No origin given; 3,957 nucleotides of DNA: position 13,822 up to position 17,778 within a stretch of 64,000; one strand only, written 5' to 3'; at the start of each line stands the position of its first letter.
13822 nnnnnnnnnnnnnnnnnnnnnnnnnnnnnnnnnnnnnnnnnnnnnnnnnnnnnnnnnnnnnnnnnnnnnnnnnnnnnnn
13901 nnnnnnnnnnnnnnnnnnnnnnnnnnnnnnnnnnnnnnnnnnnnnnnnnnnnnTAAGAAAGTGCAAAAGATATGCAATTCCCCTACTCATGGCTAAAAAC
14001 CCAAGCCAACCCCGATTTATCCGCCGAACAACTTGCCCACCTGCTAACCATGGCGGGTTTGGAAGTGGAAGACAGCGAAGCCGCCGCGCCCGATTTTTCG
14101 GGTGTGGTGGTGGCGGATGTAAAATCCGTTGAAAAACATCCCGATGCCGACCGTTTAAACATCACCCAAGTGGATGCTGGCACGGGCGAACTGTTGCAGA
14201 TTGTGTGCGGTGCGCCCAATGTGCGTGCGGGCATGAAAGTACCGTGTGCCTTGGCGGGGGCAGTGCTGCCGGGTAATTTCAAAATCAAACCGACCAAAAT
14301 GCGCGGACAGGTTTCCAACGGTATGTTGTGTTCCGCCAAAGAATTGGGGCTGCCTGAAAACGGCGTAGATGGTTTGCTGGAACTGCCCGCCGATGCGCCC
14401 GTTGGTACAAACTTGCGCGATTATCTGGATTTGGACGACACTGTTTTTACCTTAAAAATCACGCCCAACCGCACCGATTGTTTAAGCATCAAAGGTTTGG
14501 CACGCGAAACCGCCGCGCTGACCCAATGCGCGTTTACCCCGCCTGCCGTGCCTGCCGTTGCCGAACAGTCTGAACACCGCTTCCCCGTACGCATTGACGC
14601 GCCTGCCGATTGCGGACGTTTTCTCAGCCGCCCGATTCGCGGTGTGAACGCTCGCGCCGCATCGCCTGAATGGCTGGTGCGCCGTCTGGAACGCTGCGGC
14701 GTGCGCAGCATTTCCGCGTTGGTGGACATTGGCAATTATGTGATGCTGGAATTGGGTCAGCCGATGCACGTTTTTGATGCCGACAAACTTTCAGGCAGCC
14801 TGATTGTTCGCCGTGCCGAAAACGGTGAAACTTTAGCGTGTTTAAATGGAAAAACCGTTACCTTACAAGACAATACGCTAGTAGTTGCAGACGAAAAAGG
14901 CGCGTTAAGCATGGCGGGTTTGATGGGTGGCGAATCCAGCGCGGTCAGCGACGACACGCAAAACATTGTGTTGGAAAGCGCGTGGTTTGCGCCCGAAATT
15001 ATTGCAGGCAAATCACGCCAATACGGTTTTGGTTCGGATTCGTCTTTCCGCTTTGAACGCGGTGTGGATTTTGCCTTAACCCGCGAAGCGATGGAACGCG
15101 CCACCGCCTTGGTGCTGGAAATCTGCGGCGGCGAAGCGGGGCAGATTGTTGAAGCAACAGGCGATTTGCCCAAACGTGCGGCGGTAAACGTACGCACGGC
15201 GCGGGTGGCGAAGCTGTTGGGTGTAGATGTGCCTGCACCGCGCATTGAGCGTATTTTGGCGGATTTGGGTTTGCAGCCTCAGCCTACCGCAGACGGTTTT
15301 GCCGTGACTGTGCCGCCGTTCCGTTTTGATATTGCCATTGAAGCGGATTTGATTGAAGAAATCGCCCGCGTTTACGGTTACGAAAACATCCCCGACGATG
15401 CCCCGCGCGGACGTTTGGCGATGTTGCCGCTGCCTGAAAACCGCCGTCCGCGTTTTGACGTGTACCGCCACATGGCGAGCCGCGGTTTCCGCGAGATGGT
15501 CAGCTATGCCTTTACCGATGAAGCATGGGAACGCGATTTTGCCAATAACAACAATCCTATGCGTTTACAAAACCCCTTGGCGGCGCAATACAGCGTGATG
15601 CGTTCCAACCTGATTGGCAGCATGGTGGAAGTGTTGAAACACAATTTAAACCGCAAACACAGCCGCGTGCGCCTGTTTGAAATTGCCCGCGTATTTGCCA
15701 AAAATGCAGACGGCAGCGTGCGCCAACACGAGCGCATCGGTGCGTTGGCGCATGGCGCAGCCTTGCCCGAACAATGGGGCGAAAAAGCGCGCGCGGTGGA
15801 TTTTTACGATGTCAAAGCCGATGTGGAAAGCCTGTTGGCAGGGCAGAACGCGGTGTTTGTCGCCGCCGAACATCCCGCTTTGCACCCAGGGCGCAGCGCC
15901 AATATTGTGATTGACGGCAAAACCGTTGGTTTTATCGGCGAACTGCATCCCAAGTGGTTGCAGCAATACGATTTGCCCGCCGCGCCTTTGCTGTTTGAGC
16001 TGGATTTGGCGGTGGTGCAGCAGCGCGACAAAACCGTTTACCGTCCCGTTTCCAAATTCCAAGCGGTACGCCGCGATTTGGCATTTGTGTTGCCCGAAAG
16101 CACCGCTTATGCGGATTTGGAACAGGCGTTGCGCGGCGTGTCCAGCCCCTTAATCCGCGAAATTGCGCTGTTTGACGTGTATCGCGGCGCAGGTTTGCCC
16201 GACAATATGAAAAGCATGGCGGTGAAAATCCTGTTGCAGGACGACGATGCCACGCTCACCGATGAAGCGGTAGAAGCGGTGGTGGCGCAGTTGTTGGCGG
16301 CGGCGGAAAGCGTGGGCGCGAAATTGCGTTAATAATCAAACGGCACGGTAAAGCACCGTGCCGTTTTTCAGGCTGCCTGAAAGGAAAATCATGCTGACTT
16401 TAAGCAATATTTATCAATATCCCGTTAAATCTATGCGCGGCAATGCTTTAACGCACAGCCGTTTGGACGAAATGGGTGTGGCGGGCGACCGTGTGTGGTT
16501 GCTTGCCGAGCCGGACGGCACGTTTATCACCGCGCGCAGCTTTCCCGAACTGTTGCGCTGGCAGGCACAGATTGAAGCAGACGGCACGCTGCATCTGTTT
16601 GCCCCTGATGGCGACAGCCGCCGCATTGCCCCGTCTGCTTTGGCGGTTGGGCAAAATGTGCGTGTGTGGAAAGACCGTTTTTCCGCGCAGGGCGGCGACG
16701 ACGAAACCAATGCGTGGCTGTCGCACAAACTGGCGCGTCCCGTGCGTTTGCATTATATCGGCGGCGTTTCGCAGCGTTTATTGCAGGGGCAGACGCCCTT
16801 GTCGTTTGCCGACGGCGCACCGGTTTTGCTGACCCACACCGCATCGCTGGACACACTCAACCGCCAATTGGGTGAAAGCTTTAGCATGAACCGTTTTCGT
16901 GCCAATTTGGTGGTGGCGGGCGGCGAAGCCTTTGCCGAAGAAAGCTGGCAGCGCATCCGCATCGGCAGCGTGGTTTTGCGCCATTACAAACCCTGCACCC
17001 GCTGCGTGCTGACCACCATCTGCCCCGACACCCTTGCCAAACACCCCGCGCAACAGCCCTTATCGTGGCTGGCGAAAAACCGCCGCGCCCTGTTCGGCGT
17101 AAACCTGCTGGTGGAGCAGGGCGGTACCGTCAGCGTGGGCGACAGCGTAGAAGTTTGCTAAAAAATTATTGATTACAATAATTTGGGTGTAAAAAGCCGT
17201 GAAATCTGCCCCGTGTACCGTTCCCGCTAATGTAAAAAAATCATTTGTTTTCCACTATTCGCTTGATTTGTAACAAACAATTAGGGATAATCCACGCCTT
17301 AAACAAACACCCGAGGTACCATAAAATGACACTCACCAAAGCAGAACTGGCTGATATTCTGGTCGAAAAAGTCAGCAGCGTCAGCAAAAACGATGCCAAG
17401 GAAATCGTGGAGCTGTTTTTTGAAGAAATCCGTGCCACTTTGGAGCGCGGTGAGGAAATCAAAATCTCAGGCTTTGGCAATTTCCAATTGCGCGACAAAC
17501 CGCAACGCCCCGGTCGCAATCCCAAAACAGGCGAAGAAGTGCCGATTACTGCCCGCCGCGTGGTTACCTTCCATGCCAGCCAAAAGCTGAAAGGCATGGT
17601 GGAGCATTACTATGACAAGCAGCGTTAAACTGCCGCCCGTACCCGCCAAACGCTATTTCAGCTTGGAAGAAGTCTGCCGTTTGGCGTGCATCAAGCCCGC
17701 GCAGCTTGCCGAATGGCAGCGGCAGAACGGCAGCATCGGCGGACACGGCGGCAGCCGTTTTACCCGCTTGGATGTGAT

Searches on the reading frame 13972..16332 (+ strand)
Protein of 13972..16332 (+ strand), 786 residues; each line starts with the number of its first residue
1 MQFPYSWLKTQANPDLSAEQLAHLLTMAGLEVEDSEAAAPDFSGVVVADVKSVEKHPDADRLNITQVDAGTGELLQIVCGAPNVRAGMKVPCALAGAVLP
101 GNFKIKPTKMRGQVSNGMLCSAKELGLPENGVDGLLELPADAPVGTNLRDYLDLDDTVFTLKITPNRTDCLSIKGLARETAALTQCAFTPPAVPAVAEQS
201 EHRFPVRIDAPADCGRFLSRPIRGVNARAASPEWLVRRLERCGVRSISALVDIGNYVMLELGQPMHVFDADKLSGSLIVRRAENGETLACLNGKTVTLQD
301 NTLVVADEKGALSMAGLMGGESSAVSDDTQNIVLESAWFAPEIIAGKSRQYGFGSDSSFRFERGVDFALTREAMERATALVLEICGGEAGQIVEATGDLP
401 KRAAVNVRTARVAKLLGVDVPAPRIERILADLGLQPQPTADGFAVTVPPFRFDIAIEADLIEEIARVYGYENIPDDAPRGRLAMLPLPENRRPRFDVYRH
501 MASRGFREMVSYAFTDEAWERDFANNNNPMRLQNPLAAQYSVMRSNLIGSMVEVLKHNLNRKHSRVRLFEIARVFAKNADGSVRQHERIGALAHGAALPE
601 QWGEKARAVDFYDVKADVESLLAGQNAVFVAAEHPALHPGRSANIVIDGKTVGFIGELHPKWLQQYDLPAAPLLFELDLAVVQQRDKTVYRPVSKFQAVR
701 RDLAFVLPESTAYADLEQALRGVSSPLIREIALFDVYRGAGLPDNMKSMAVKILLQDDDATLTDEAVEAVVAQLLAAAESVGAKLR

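Call 3: search_protein_families(library=pfam, proteins=[window:13972-16332:+], max_evalue=0.1)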
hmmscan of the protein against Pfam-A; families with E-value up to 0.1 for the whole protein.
window:13972-16332:+ (786 aa): 5 families
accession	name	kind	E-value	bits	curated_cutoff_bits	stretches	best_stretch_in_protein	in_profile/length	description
PF03483.22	B3_4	-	5.7e-70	234.9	29.3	1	214-386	2-174/174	B3/4 domain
PF17759.6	tRNA_synthFbeta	-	2.9e-64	216.9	22.4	1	473-679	1-214/214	Phenylalanyl tRNA synthetase beta chain CLM domain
PF03147.19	FDX-ACB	-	1.1e-25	90.3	31.1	1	694-786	1-94/94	Ferredoxin-fold anticodon binding domain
PF01588.26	tRNA_bind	-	5.4e-24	84.6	27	1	45-147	1-96/96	Putative tRNA binding domain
PF03484.21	B5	-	2e-23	82.8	28.6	1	405-470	1-67/67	tRNA synthetase B5 domain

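Call 21: find_encoding_contigs(protein=window:13972-16332:+, flank=6000, max_places=10)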
Protein window:13972-16332:+ (786 aa): 8 contigs read that carry it; 5 places shown.
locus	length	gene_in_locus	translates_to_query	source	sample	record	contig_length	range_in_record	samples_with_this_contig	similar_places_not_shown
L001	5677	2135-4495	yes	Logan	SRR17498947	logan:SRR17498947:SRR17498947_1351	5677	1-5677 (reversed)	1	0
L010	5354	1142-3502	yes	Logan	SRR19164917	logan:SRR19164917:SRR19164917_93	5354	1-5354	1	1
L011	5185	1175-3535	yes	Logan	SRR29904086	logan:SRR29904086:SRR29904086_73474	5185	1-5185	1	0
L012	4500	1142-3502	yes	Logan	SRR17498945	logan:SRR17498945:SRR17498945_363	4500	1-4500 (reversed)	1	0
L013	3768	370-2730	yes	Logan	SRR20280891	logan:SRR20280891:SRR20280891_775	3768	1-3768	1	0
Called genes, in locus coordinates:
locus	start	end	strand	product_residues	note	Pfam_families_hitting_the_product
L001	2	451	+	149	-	?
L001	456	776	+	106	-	PF08780:NTase_sub_bind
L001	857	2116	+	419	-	PF01909:NTP_transf_2, PF18765:Polbeta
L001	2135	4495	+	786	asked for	PF01588:tRNA_bind, PF03483:B3_4, PF03484:B5, PF17759:tRNA_synthFbeta, PF03147:FDX-ACB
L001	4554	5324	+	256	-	PF03476:MOSC_N, PF03473:MOSC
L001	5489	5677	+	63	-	?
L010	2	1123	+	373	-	?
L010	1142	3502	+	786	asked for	PF01588:tRNA_bind, PF03483:B3_4, PF03484:B5, PF17759:tRNA_synthFbeta, PF03147:FDX-ACB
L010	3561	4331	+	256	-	PF03476:MOSC_N, PF03473:MOSC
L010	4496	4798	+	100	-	PF00216:Bac_DNA_binding, PF18291:HU-HIG (weak)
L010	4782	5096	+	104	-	-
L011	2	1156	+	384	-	?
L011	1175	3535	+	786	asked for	PF01588:tRNA_bind, PF03483:B3_4, PF03484:B5, PF17759:tRNA_synthFbeta, PF03147:FDX-ACB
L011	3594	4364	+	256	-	PF03476:MOSC_N, PF03473:MOSC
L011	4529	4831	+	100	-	PF00216:Bac_DNA_binding, PF18291:HU-HIG (weak)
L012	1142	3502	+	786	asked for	PF01588:tRNA_bind, PF03483:B3_4, PF03484:B5, PF17759:tRNA_synthFbeta, PF03147:FDX-ACB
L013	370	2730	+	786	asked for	PF01588:tRNA_bind, PF03483:B3_4, PF03484:B5, PF17759:tRNA_synthFbeta, PF03147:FDX-ACB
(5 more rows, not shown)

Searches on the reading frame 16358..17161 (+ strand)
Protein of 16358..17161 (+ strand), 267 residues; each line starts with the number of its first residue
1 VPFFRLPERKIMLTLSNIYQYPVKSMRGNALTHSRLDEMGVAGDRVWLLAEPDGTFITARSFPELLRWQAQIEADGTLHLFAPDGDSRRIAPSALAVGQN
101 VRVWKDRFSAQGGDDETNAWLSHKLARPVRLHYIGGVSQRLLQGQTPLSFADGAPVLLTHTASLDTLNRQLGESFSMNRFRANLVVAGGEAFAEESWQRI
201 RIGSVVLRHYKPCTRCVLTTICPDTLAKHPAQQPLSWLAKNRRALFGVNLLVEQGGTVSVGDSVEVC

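Call 105: search_protein_families(library=pfam, proteins=[window:16358-17161:+], max_evalue=0.001)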
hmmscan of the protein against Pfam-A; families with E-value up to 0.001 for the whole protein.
window:16358-17161:+ (267 aa): 2 families
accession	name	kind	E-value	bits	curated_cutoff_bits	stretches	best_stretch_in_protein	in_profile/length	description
PF03476.21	MOSC_N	-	7e-25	87.6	25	1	12-127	1-118/119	MOSC N-terminal beta barrel domain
PF03473.23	MOSC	-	6.7e-24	84.6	22.7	1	147-265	3-120/120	MOSC domain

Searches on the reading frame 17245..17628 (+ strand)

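Call 105: search_protein_families(library=pfam, proteins=[window:17245-17628:+], max_evalue=0.001)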
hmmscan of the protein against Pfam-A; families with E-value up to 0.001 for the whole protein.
window:17245-17628:+ (127 aa): 3 families
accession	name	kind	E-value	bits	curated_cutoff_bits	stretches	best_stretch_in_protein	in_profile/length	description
PF00216.26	Bac_DNA_binding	-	6.2e-29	100.5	22.4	1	30-119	1-89/90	Bacterial DNA-binding protein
PF18291.6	HU-HIG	-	5.7e-06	26.8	26.2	1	26-121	28-120/125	HU domain fused to wHTH, Ig, or Glycine-rich motif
PF18175.6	HU-CCDC81_bac_2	-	0.00034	20.9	35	1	43-83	10-50/70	CCDC81-like prokaryotic HU domain 2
